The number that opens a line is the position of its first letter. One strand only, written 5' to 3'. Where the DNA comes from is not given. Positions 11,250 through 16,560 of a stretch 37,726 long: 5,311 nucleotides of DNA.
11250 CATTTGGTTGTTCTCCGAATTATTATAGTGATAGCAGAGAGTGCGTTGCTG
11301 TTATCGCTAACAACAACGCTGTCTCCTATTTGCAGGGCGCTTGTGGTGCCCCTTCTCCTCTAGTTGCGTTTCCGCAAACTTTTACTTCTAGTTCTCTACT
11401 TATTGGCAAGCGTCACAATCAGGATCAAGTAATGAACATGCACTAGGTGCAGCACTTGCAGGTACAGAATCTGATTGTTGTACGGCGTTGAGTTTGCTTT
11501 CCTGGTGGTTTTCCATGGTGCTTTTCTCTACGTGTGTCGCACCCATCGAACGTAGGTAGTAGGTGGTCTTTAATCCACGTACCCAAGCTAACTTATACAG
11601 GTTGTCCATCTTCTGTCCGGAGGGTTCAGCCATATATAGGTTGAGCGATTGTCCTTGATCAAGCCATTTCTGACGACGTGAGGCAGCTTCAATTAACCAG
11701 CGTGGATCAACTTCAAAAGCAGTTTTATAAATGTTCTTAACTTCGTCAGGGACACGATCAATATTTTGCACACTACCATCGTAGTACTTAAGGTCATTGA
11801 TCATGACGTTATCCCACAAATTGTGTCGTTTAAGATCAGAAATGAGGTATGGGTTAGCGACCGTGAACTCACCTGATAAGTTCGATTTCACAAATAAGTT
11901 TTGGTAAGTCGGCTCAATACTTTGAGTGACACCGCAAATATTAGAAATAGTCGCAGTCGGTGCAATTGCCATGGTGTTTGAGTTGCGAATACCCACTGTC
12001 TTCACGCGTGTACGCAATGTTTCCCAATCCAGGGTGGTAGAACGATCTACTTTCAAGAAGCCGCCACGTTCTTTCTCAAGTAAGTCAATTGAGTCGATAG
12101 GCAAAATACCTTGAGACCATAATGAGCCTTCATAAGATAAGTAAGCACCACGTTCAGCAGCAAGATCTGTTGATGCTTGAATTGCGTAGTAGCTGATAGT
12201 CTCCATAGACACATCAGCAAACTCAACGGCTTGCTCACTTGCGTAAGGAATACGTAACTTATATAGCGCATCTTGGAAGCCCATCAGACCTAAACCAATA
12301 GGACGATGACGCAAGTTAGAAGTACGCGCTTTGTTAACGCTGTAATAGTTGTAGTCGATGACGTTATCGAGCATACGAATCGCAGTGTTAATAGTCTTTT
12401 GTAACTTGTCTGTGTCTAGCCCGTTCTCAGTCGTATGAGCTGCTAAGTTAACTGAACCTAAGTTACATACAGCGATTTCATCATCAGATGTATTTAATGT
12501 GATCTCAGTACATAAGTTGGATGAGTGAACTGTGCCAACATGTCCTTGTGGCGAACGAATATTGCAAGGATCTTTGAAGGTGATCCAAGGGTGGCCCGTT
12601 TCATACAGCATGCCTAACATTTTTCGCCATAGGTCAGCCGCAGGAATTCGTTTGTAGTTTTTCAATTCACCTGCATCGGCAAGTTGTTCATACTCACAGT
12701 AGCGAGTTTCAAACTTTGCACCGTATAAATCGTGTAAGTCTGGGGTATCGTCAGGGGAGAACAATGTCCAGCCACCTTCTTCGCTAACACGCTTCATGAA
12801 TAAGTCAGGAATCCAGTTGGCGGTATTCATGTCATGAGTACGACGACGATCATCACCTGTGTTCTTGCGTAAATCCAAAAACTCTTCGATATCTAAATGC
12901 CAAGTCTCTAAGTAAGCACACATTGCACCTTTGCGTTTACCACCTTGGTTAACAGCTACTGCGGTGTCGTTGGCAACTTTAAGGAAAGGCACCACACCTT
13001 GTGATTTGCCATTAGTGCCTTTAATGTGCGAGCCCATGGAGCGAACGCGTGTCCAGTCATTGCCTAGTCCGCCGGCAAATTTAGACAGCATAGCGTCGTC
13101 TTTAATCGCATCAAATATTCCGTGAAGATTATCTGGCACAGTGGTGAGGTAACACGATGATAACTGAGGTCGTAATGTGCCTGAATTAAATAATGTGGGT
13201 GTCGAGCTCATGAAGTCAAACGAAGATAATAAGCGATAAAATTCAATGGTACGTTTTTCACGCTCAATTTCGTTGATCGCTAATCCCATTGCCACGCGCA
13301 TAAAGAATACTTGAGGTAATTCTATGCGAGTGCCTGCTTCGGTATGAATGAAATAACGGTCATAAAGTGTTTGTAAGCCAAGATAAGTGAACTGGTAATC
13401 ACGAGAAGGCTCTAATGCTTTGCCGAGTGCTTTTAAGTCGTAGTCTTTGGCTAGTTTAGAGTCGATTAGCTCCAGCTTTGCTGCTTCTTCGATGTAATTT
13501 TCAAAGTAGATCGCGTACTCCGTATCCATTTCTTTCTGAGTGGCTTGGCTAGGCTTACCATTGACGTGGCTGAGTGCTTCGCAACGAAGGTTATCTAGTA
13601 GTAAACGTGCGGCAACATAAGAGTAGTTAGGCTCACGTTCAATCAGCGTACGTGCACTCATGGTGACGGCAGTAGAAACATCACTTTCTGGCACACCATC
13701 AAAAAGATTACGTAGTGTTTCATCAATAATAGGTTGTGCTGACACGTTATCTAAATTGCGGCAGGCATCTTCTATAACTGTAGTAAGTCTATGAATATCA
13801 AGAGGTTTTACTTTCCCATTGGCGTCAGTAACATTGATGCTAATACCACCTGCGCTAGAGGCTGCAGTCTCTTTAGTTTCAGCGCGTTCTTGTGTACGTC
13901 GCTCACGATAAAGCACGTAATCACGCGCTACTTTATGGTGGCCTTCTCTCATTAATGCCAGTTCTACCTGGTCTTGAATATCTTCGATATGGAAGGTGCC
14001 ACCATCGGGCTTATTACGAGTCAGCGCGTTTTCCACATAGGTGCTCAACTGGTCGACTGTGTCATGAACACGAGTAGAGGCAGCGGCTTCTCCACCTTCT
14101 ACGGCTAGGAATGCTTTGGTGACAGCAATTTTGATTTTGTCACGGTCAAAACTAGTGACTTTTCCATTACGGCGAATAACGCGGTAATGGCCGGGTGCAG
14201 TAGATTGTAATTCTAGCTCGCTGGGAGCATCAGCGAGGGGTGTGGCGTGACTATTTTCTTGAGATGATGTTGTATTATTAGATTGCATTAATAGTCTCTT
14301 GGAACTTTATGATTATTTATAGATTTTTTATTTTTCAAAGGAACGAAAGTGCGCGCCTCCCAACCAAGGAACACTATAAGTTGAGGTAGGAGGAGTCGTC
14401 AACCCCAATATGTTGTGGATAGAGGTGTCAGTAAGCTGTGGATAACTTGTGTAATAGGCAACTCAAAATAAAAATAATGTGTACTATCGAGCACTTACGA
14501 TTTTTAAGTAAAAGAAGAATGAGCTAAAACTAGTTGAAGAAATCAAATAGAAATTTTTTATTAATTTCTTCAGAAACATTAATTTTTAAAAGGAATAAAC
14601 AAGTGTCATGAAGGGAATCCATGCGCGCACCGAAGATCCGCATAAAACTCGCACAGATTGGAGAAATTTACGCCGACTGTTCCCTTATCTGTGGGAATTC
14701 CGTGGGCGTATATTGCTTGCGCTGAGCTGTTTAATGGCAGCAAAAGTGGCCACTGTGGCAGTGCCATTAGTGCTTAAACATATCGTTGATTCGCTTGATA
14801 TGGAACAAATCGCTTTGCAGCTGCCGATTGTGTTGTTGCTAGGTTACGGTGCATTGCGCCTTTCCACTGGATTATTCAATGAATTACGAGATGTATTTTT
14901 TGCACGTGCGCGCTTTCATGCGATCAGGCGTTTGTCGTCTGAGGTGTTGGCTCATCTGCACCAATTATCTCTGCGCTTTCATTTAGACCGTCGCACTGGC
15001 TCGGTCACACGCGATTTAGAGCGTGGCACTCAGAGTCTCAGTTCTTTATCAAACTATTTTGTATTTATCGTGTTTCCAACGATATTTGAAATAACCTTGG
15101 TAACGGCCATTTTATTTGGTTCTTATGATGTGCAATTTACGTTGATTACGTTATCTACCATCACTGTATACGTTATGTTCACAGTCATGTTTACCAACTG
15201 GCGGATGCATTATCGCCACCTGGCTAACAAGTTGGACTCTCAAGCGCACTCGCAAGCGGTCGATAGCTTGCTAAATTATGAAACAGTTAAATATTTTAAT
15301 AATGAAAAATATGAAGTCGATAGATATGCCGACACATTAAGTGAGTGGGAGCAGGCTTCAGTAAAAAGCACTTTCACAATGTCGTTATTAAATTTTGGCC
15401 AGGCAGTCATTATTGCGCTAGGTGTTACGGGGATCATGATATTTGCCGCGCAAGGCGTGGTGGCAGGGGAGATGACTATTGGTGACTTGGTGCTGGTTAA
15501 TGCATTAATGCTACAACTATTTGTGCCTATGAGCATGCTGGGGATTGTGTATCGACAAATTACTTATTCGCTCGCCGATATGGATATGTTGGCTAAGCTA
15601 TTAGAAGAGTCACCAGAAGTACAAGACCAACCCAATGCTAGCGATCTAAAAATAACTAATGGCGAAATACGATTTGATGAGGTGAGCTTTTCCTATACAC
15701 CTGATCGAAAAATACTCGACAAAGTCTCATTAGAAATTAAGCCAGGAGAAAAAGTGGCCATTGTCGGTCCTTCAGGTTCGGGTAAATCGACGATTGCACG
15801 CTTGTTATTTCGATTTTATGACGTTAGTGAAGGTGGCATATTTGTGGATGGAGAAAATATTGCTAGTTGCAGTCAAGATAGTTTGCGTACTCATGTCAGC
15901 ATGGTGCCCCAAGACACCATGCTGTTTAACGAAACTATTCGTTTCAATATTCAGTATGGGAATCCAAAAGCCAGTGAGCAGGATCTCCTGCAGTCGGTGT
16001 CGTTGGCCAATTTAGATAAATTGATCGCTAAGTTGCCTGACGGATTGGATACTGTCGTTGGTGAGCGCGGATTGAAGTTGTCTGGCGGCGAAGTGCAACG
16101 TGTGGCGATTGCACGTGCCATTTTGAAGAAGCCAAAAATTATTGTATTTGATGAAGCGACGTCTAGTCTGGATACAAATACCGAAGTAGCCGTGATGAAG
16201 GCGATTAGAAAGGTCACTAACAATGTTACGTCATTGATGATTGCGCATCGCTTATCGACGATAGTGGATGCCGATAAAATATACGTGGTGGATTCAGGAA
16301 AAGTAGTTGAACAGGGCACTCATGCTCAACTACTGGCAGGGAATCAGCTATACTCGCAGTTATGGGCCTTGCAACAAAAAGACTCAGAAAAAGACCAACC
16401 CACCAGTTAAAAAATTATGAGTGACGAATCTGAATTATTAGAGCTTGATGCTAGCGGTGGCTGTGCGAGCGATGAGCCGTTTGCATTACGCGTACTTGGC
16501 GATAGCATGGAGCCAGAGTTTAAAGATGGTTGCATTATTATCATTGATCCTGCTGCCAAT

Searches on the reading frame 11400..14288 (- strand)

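Call 19: search_protein_families(library=ncbifam, proteins=[window:11400-14288:-], max_evalue=0.00001)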
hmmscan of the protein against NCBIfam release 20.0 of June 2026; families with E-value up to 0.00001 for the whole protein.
window:11400-14288:- (962 aa): 24 families
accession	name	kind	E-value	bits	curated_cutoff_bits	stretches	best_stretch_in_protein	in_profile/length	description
NF005544.0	PRK07207.1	equivalog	0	1714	965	1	10-962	9-965/965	ribonucleoside-diphosphate reductase subunit alpha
NF009029.0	PRK12365.1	equivalog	0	1184.3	1350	1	36-930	119-1009/1046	ribonucleoside-diphosphate reductase subunit alpha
NF005101.0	PRK06539.1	equivalog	3.5e-228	759.7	988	1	150-933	2-779/822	ribonucleoside-diphosphate reductase subunit alpha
TIGR02506.1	NrdE_NrdA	equivalog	3.7e-216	719.3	341.05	1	302-914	1-615/616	ribonucleoside-diphosphate reductase subunit alpha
NF006279.0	PRK08447.1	equivalog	8.6e-214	712.3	1082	3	151-602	2-435/789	ribonucleoside-diphosphate reductase subunit alpha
NF009028.0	PRK12364.1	equivalog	5.9e-155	517.5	1377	2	36-802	2-747/842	ribonucleoside-diphosphate reductase subunit alpha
NF006665.0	PRK09209.1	equivalog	1.8e-151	506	1057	2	151-815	10-678/761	ribonucleoside-diphosphate reductase subunit alpha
NF005483.0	PRK07088.1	equivalog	1.6e-141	473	1214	3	212-605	77-470/764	ribonucleoside-diphosphate reductase subunit alpha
NF006577.0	PRK09102.1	equivalog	2.7e-122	409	620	3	292-516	17-230/604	ribonucleoside-diphosphate reductase subunit alpha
TIGR02504.1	NrdJ_Z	equivalog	1.3e-118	397.2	399.95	1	307-908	4-592/606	adenosylcobalamin-dependent ribonucleoside-diphosphate reductase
NF006417.0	PRK08665.1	equivalog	3.4e-111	372.8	961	1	298-930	10-583/759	vitamin B12-dependent ribonucleotide reductase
NF005010.0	PRK06406.1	subfamily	7.1e-110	368.4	1125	4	532-726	375-565/771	vitamin B12-dependent ribonucleotide reductase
NF006578.0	PRK09103.1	equivalog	3e-96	323.1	813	1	150-813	4-657/761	class 1a ribonucleoside-diphosphate reductase subunit alpha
TIGR04170.1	RNR_1b_NrdE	exception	2.7e-84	283.7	750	2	277-798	60-593/698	class 1b ribonucleoside-diphosphate reductase subunit alpha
NF006207.0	PRK08332.1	equivalog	1.9e-71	240.8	2400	4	604-913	1249-1553/1684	vitamin B12-dependent ribonucleotide reductase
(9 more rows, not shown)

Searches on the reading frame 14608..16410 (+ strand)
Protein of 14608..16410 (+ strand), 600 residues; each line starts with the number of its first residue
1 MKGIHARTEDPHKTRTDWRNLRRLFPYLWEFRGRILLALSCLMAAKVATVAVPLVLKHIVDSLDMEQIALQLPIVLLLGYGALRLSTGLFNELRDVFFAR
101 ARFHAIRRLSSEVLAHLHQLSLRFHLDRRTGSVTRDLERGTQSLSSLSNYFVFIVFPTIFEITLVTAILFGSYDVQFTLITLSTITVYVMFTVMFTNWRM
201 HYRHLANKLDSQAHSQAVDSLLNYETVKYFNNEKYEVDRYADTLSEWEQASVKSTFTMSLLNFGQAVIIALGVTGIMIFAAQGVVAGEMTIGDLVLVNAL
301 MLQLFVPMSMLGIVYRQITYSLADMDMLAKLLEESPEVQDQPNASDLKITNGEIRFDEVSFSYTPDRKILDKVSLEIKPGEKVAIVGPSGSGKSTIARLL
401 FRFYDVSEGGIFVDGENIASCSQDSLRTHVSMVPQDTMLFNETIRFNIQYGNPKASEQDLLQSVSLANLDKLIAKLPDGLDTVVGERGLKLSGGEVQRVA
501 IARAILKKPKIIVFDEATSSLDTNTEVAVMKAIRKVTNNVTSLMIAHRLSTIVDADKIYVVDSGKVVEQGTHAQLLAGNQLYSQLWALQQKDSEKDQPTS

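Call 19: search_protein_families(library=ncbifam, proteins=[window:14608-16410:+], max_evalue=0.00001)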
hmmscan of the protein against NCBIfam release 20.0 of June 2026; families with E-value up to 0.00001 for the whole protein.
window:14608-16410:+ (600 aa): 184 families (the best 25 are shown)
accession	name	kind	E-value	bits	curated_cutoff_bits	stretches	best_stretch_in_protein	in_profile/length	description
TIGR02203.1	MsbA_lipidA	equivalog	4.3e-120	401.9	602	1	22-591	3-571/572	lipid A export permease/ATP-binding protein MsbA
TIGR02204.1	MsbA_rel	hypoth_equivalog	5.6e-111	372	780.4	1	19-589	4-575/576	ABC transporter, permease/ATP-binding protein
NF010178.0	PRK13657.1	equivalog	1.8e-103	347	733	1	34-595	21-576/588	glucan ABC transporter ATP-binding protein/ permease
TIGR01846.1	type_I_sec_HlyB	subfamily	3e-102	343.1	725.55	1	38-590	144-693/694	type I secretion system permease/ATPase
TIGR00958.1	3a01208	subfamily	1.1e-99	334.6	874.6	1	13-585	143-710/711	antigen peptide transporter 2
NF008381.0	PRK11176.1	equivalog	5.2e-97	325.6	867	1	13-590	5-580/582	lipid A ABC transporter ATP-binding protein/permease MsbA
TIGR03796.1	NHLM_micro_ABC1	equivalog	9.1e-97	325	853.3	1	14-585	135-708/710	NHLP family bacteriocin export ABC transporter peptidase/permease/ATPase subunit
NF045513.1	HepA_fam_ABC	equivalog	2.4e-94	316.9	725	1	89-588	110-605/610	heterocyst formation ABC transporter subunit HepA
NF052233.1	CphA_assoc_ABC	equivalog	5.3e-93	312.7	880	1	7-597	162-751/766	cyanophycin metabolism-associated ABC transporter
TIGR03375.1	type_I_sec_LssB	subfamily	1.2e-88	298.2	693.1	1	46-579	162-692/696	type I secretion system permease/ATPase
TIGR03797.1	NHLM_micro_ABC2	equivalog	2.4e-86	290.7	709.4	1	36-589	139-685/686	NHLP bacteriocin export ABC transporter permease/ATPase subunit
TIGR02857.1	CydD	equivalog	3.6e-80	270.4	435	1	36-560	6-528/529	thiol reductant ABC exporter subunit CydD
NF008364.0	PRK11160.1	equivalog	1.6e-78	264.7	630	1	137-586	120-572/575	heme ABC transporter ATP-binding protein/permease CydC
TIGR01192.1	chvA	subfamily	3.4e-78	263.7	585.4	1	23-585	9-566/585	glucan export ABC transporter ATP-binding protein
TIGR01193.1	bacteriocin_ABC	subfamily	4.3e-78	263.5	523.85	1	14-586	137-706/708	peptide cleavage/export ABC transporter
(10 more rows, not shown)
